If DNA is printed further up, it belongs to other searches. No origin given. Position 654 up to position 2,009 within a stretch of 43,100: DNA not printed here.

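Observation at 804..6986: Complete 2-aminoethylphosphonate (C-P bond) pathway wired to nucleotide activation and TagF-type transfer: predicted phosphonoglycan decoration system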

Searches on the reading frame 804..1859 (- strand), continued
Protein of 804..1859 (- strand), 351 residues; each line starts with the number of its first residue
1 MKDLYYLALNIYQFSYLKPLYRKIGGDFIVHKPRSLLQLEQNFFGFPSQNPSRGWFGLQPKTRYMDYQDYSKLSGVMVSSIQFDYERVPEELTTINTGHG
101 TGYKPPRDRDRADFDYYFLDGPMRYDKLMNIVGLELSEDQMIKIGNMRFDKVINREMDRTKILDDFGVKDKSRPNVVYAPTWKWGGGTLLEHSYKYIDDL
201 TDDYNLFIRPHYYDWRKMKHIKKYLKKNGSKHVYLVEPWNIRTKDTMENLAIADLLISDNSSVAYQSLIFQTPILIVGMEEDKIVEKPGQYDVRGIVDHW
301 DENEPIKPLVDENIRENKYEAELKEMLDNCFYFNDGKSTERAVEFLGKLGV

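Call 74: search_protein_families(library=ncbifam, proteins=[L082:6361-6771:-, L082:5476-6348:-, L082:3130-4641:-, L082:2048-3091:-, L082:1-717:-, L086:6050-6649:+], max_evalue=0.00001)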
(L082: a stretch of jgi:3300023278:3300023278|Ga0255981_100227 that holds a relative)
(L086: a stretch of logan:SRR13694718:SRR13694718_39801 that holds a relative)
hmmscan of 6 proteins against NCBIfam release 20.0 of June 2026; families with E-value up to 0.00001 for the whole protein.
L082:6361-6771:- (136 aa): 4 families
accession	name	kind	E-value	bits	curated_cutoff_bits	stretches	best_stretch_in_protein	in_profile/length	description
TIGR02199.1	rfaE_dom_II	equivalog_domain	2.7e-22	79.1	181.5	1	3-133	13-141/144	D-glycero-beta-D-manno-heptose 1-phosphate adenylyltransferase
NF008454.0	PRK11316.1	equivalog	2.1e-18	66.2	521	1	3-135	342-472/475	bifunctional D-glycero-beta-D-manno-heptose-7-phosphate kinase/D-glycero-beta-D-manno-heptose 1-phosphate adenylyltransferase HldE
TIGR01518.1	g3p_cytidyltrns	equivalog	3.1e-13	49.9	165.4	1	6-133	3-124/125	glycerol-3-phosphate cytidylyltransferase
TIGR00125.1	cyt_tran_rel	domain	5.3e-11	42.5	27.7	1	11-70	9-64/65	adenylyltransferase/cytidyltransferase family protein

L082:5476-6348:- (290 aa): 4 families
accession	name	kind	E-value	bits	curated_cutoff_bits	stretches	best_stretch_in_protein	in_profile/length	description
TIGR03431.1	PhnD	equivalog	5.4e-54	183.5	261.1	1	12-289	9-286/288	phosphonate ABC transporter substrate-binding protein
TIGR01098.1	3A0109s03R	subfamily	2.1e-50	171.6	112.05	1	1-253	1-251/253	phosphate/phosphite/phosphonate ABC transporter substrate-binding protein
TIGR04553.1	ABC_peri_selen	hypoth_equivalog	1.4e-29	103.3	250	1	46-231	16-197/266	putative selenate ABC transporter substrate-binding protein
NF049985.1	SBP_like_Rv1680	exception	8.4e-09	35.5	400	1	70-249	38-219/268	Rv1680 family SBP-like protein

L082:3130-4641:- (503 aa): 8 families
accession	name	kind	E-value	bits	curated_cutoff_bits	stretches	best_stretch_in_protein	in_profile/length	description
TIGR01097.1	PhnE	equivalog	1.8e-85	286.5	216.7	1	258-502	7-251/252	phosphonate ABC transporter, permease protein PhnE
TIGR03431.1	PhnD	equivalog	3.7e-43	148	261.1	1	10-221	41-251/288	phosphonate ABC transporter substrate-binding protein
TIGR01098.1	3A0109s03R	subfamily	6e-39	134.1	112.05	1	10-217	45-251/253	phosphate/phosphite/phosphonate ABC transporter substrate-binding protein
TIGR04553.1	ABC_peri_selen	hypoth_equivalog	1.8e-25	89.8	250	1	10-217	14-223/266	putative selenate ABC transporter substrate-binding protein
NF049985.1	SBP_like_Rv1680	exception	1.5e-11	44.5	400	1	28-214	30-220/268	Rv1680 family SBP-like protein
TIGR03416.1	ABC_choXWV_perm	equivalog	2.1e-08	34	363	1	311-492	87-264/267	choline ABC transporter permease subunit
TIGR03003.1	ectoine_ehuD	equivalog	3.9e-08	33.5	205.2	1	310-490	15-199/212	ectoine/hydroxyectoine ABC transporter permease subunit EhuD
NF008049.0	PRK10782.1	subfamily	4e-08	33.2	212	1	310-501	11-213/217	methionine ABC transporter permease MetI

L082:2048-3091:- (347 aa): 0 families

L082:1-717:- (239 aa): 2 families
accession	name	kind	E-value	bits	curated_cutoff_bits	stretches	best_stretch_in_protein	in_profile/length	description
NF008432.0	PRK11272.1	equivalog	1.4e-06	27.8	270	1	14-187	11-190/294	drug/metabolite exporter YedA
TIGR00950.1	2A78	equivalog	7.3e-06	25.6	230.2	1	29-237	7-223/264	carboxylate/amino acid/amine transporter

L086:6050-6649:+ (199 aa): 1 family
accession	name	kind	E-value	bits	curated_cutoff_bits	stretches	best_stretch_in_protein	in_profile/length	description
NF045866.1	GGPL_Ptran_Mf1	equivalog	1.5e-13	51.4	225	1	13-62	3-52/240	diacylglycerol cholinephosphotransferase Mf1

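Call 76: search_protein_families(library=pfam, proteins=[L031:3135-3953:+, L031:3965-5077:+, L031:5067-6497:+, L031:6466-7551:+, L031:7554-8204:+, L031:8205-9476:+, L031:9512-10684:+, L031:10684-11832:+, L031:11829-13028:+, L031:13025-14152:+], max_evalue=0.0001)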
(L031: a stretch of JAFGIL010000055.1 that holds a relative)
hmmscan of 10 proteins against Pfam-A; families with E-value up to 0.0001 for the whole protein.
L031:3135-3953:+ (272 aa): 2 families
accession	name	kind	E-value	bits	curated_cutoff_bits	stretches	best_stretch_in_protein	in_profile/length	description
PF05711.17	TylF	-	5.4e-20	72.2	23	1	95-234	89-231/264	Macrocin-O-methyltransferase (TylF)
PF13578.12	Methyltransf_24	-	7.8e-10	40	26.3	1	103-232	2-105/105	Methyltransferase domain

L031:3965-5077:+ (370 aa): 1 family
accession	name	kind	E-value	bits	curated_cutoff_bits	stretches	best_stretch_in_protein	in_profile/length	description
PF04464.20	Glyphos_transf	-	1.6e-25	90.3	22.1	1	145-349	157-361/367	CDP-Glycerol:Poly(glycerophosphate) glycerophosphotransferase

L031:5067-6497:+ (476 aa): 1 family
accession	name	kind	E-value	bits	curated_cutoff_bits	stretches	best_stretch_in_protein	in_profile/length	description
PF03062.24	MBOAT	-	2.2e-25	90.1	27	1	149-376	80-327/337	MBOAT, membrane-bound O-acyltransferase family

L031:6466-7551:+ (361 aa): 1 family
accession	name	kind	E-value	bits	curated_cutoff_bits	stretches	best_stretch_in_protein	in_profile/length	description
PF07611.17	DUF1574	-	4.3e-07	30.1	29.1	1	58-314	56-303/342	Protein of unknown function (DUF1574)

L031:7554-8204:+ (216 aa): 1 family
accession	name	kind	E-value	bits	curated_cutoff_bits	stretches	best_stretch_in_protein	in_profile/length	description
PF13489.12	Methyltransf_23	-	5.3e-06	26.7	27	1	19-141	21-131/164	Methyltransferase domain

L031:8205-9476:+ (423 aa): 3 families
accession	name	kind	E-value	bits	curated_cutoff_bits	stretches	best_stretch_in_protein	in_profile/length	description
PF13714.12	PEP_mutase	-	5.2e-51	174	31.5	1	141-384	1-238/240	Phosphoenolpyruvate phosphomutase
PF01467.32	CTP_transf_like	-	6.3e-18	65.7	21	1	14-121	7-113/133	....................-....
PF02548.21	Pantoate_transf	-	7.8e-07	29.2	28.7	1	138-216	4-83/259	Ketopantoate hydroxymethyltransferase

L031:9512-10684:+ (390 aa): 1 family
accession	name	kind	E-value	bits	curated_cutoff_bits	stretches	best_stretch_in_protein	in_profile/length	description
PF04464.20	Glyphos_transf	-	2.3e-23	83.2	22.1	1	164-377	154-365/367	CDP-Glycerol:Poly(glycerophosphate) glycerophosphotransferase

L031:10684-11832:+ (382 aa): 5 families
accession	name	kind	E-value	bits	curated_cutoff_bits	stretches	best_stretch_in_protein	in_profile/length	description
PF00534.26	Glycos_transf_1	-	4.2e-41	140.8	26.4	1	181-356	2-172/172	Glycosyl transferases group 1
PF13692.12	Glyco_trans_1_4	-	1.9e-34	119.4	27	1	195-342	2-142/142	Glycosyl transferases group 1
PF13439.12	Glyco_transf_4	-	3.4e-20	73.2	28.5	1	14-173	1-169/170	Glycosyltransferase Family 4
PF20706.3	GT4-conflict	-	6.3e-09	35.7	26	1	187-343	193-340/385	Family 4 Glycosyltransferase in conflict systems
PF13579.12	Glyco_trans_4_4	-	1.3e-07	32.6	29.7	1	15-166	1-155/158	Glycosyl transferase 4-like domain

L031:11829-13028:+ (399 aa): 3 families
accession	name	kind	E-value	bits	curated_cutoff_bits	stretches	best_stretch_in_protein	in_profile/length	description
PF13692.12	Glyco_trans_1_4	-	1.2e-24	87.6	27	1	222-360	2-142/142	Glycosyl transferases group 1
PF00534.26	Glycos_transf_1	-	4.6e-15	56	26.4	1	211-373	5-171/172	Glycosyl transferases group 1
PF13524.12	Glyco_trans_1_2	-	2e-11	44.5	25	1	255-387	13-141/144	Glycosyl transferase-like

L031:13025-14152:+ (375 aa): 6 families
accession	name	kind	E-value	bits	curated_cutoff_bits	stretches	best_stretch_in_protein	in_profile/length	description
PF00534.26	Glycos_transf_1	-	4.2e-43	147.3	26.4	1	185-350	3-171/172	Glycosyl transferases group 1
PF13692.12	Glyco_trans_1_4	-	2e-37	129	27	1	200-337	4-142/142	Glycosyl transferases group 1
PF13439.12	Glyco_transf_4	-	3.6e-18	66.6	28.5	1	12-176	1-170/170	Glycosyltransferase Family 4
PF13524.12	Glyco_trans_1_2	-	3.3e-07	30.8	25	1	213-361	3-138/144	Glycosyl transferase-like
PF13579.12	Glyco_trans_4_4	-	1.4e-06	29.1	29.7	1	13-171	1-158/158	Glycosyl transferase 4-like domain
PF20706.3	GT4-conflict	-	4.9e-05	22.9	26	1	238-356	247-376/385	Family 4 Glycosyltransferase in conflict systems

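Call 79: search_solved_structures(query=A1, max_evalue=0.01, show_alignments=3)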
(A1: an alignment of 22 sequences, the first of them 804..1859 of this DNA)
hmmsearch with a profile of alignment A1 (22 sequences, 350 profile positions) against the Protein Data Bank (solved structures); distinct sequences matched with E-value up to 0.01: 5.
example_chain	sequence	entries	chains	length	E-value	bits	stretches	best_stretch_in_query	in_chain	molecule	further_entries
3l7j_A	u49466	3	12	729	3.1e-16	62.5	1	73-284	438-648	Teichoic acid biosynthesis protein F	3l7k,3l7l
3l7i_A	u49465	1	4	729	4.7e-16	61.8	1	73-284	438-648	Teichoic acid biosynthesis protein F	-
8va1_A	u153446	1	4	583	3.8e-15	58.9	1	133-344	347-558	Teichoic acid ribitol-phosphate polymerase TarL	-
8qoy_A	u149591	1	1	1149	9.6e-15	57.5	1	134-347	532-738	TagF-like capsule polymerase Cps3D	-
3l7m_A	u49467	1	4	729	2e-14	56.5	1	73-284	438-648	Teichoic acid biosynthesis protein F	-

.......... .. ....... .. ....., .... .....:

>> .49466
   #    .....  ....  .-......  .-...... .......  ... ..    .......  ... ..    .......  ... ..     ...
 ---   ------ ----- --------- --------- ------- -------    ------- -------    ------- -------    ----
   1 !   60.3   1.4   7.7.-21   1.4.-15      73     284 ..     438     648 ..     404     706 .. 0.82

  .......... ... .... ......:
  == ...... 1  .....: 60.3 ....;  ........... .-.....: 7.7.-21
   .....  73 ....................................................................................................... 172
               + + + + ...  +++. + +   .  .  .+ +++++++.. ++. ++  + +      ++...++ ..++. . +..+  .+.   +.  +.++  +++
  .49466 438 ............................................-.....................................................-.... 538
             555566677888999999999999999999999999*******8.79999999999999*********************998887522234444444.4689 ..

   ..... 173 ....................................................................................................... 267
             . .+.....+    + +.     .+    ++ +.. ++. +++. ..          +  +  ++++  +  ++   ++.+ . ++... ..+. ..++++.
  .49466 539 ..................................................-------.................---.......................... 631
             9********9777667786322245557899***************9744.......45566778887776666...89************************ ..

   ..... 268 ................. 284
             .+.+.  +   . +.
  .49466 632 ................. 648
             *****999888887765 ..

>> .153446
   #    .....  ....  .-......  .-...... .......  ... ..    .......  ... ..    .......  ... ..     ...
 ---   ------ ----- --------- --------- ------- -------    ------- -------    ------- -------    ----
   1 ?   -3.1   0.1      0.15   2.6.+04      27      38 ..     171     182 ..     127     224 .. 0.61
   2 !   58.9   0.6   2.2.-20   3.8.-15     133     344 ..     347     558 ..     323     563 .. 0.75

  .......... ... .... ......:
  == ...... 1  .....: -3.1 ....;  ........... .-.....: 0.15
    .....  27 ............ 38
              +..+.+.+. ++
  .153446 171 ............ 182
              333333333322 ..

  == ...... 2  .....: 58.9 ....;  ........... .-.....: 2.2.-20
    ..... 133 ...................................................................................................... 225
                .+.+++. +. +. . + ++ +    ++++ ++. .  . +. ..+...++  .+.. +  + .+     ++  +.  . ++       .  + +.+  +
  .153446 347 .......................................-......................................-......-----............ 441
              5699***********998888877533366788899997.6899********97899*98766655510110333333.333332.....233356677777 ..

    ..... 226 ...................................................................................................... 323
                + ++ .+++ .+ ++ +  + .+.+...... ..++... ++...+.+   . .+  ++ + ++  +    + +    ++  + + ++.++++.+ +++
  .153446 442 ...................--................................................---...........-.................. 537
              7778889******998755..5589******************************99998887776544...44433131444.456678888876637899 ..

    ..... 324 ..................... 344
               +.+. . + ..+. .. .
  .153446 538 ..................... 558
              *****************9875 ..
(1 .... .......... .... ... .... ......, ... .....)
